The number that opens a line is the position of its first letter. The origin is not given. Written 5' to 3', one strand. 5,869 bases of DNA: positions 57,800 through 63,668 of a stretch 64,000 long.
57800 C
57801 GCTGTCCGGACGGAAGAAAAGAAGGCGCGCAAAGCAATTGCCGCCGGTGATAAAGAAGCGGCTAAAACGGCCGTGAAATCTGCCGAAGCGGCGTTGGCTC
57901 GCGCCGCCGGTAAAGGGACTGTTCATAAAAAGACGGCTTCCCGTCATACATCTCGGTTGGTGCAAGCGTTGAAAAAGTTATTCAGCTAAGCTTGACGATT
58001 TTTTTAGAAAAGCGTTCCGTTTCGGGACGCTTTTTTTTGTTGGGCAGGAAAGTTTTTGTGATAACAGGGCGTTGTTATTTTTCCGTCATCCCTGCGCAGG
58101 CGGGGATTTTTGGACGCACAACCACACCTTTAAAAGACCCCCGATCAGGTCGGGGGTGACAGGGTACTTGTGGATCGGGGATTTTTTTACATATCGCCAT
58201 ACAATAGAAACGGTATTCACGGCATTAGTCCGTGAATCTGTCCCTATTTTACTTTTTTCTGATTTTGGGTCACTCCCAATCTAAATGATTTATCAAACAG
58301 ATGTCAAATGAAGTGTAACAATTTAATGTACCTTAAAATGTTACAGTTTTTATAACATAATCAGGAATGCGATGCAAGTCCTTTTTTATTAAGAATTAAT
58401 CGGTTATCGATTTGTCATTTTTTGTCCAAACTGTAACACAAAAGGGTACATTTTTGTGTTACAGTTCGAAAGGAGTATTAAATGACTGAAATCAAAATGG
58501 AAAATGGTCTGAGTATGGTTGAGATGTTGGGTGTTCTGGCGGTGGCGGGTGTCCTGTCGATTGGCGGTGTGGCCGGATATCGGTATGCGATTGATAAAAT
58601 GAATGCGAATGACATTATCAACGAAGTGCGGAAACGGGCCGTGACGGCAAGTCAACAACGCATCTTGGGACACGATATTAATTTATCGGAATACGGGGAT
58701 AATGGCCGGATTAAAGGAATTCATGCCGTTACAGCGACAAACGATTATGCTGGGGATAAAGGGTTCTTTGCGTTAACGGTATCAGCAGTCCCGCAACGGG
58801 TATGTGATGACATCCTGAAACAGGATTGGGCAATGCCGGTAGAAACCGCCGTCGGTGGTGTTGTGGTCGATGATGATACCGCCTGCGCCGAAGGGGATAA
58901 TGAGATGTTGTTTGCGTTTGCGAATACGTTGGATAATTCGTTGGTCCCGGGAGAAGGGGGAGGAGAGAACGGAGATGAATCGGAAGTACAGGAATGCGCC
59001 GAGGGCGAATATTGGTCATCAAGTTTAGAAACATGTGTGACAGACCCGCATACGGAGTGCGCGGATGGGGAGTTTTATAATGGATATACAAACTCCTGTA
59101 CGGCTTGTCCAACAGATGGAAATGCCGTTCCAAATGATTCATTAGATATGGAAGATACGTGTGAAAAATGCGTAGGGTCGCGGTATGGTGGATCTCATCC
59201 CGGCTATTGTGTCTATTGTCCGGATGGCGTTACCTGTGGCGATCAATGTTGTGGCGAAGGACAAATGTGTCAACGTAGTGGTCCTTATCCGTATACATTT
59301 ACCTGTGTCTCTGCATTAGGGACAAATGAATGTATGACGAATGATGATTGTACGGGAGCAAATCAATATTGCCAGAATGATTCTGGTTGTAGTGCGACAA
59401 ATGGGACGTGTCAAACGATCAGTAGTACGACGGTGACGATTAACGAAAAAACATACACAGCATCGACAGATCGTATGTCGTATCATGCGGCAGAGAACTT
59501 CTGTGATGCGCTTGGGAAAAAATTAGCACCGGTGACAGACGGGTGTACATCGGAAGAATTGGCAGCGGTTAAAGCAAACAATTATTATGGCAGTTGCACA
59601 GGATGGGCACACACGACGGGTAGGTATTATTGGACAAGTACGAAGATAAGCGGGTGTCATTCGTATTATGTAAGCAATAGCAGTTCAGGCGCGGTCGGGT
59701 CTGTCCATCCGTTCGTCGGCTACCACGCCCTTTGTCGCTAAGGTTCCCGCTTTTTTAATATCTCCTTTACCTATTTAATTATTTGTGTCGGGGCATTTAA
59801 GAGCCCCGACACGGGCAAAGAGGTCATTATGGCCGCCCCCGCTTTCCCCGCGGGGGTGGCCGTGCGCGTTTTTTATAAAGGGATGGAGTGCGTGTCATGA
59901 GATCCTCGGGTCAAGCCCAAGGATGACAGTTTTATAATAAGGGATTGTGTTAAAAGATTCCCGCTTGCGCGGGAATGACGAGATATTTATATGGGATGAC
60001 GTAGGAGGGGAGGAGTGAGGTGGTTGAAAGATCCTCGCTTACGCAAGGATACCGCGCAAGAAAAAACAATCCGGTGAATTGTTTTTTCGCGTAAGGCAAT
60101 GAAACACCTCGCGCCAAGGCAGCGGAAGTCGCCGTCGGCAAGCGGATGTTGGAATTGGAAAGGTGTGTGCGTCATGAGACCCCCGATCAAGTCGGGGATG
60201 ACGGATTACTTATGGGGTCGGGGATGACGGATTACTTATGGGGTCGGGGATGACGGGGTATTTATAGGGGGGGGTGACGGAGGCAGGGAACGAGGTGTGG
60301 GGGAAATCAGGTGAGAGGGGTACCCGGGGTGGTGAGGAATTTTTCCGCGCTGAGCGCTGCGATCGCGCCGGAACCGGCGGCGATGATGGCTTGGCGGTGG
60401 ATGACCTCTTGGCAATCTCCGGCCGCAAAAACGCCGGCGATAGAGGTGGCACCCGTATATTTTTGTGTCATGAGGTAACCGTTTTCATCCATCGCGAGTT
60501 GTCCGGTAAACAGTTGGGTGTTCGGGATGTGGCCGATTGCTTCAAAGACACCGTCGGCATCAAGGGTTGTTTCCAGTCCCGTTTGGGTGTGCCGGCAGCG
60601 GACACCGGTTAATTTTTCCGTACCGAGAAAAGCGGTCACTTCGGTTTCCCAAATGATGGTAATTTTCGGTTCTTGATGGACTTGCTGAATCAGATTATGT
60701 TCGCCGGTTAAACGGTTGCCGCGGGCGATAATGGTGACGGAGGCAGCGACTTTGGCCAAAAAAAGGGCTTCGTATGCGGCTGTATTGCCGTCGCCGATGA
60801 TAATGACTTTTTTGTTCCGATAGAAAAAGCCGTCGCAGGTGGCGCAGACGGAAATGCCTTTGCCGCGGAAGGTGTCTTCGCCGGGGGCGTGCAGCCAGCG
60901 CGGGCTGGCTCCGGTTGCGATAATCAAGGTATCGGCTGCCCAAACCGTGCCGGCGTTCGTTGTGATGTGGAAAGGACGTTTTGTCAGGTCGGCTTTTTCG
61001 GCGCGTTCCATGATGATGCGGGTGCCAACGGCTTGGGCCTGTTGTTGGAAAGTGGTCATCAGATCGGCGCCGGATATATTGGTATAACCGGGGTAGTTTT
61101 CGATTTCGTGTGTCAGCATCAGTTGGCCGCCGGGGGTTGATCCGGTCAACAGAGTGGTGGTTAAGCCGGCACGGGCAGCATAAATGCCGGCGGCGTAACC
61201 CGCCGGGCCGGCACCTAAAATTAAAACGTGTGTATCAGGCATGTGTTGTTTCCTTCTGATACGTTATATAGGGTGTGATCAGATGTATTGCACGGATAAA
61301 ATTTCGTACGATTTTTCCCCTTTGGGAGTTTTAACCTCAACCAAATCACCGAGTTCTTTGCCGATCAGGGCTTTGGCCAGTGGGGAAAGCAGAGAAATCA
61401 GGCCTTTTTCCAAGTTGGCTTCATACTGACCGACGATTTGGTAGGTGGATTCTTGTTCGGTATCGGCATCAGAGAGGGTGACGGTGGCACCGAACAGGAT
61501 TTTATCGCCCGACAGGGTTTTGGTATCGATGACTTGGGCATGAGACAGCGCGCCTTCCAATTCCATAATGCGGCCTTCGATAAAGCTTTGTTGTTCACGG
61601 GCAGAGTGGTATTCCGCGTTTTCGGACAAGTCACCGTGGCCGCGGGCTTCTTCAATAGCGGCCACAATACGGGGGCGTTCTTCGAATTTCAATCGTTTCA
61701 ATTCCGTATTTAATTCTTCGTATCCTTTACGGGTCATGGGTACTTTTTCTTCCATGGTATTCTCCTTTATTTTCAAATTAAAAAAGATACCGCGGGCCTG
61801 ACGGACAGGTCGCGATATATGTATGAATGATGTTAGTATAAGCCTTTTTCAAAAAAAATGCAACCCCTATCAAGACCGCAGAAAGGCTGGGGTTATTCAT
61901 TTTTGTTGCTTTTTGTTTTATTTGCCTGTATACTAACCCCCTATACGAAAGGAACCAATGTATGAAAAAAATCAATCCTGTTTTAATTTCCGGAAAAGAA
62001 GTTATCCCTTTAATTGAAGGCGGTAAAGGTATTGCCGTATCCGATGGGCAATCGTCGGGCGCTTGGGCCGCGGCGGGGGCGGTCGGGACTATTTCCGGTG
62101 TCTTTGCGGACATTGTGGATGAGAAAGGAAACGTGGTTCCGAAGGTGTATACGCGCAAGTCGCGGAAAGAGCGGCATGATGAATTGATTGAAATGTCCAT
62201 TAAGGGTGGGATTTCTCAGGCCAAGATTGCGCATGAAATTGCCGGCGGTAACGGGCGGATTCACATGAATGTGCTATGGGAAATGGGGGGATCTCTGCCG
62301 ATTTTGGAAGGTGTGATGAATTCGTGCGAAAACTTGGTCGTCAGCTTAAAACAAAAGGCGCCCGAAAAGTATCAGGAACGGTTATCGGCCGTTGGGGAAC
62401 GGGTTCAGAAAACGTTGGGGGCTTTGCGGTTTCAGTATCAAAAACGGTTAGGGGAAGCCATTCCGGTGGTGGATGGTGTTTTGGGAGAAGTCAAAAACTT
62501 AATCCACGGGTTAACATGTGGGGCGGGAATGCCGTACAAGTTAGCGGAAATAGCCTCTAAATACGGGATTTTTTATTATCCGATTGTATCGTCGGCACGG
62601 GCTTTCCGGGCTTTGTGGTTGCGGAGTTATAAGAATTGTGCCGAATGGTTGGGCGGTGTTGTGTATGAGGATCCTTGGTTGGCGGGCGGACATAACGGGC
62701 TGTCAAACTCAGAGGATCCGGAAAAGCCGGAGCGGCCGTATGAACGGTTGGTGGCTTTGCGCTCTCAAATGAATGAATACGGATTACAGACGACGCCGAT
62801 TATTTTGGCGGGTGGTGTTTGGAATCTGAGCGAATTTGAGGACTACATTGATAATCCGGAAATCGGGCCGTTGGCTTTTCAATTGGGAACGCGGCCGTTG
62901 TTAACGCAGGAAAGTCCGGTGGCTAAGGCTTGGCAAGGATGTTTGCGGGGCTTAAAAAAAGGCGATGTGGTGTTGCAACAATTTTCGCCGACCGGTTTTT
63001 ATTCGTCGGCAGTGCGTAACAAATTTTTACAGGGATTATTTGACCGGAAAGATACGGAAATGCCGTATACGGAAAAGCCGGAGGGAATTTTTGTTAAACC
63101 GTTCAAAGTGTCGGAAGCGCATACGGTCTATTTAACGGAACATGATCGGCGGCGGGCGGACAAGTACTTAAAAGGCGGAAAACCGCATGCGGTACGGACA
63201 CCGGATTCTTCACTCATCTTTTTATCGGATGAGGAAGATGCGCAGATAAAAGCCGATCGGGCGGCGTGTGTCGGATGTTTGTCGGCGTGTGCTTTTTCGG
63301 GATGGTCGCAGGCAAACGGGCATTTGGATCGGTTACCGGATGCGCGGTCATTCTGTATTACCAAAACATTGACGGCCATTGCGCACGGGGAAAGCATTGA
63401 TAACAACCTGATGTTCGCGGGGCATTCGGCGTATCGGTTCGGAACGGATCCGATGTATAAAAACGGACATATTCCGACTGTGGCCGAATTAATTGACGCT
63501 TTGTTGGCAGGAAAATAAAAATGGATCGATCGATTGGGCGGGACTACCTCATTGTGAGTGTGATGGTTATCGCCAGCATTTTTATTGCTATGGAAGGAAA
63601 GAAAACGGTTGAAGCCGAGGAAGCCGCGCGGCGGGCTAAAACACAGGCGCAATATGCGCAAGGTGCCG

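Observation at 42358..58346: Inverted copies of the family 5' module, about 15.4 kb apart, bracket recA through rpsT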

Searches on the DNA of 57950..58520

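Call 52: search_rna_families(source=window, start=57950, end=58520, threshold=evalue, max_evalue=1)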
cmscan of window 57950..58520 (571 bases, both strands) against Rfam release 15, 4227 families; matches with E-value up to 1: 7.
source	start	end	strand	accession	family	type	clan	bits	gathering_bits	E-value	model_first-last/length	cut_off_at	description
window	58404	58492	+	RF04111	MIR6274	Gene; miRNA;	-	24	80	0.034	1-107/107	no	MIR6274 microRNA precursor family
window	58004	58036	+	RF02607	AbsR25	Gene; sRNA;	-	24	47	0.066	132-164/164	no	Acinetobacter sRNA 25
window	57968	58035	+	RF02348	tracrRNA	Gene; CRISPR;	-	24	70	0.15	1-92/92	no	Trans-activating crRNA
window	58423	58470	-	RF03476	mir-7360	Gene; miRNA;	-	21.7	47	0.18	1-59/59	no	mir-7360 microRNA precursor family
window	58424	58471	-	RF04228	MIR6140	Gene; miRNA;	-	20.5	140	0.3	1-165/165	no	MIR6140 microRNA precursor family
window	57963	58038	+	RF02871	ncS54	Gene; sRNA;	-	15.5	43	0.98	1-79/79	no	Burkholderia sRNA 54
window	58414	58486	+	RF04143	MIR869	Gene; miRNA;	-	14.9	330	0.33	1-298/298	no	MIR869 microRNA precursor family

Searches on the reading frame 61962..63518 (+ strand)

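Call 62: search_protein_families(library=pfam, proteins=[window:61962-63518:+], max_evalue=0.01)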
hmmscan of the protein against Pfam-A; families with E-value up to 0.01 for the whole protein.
window:61962-63518:+ (518 aa): 1 family
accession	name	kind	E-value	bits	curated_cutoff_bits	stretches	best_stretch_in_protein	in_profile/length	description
PF03060.21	NMO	-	1.3e-06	28.5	28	1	156-373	91-285/331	Nitronate monooxygenase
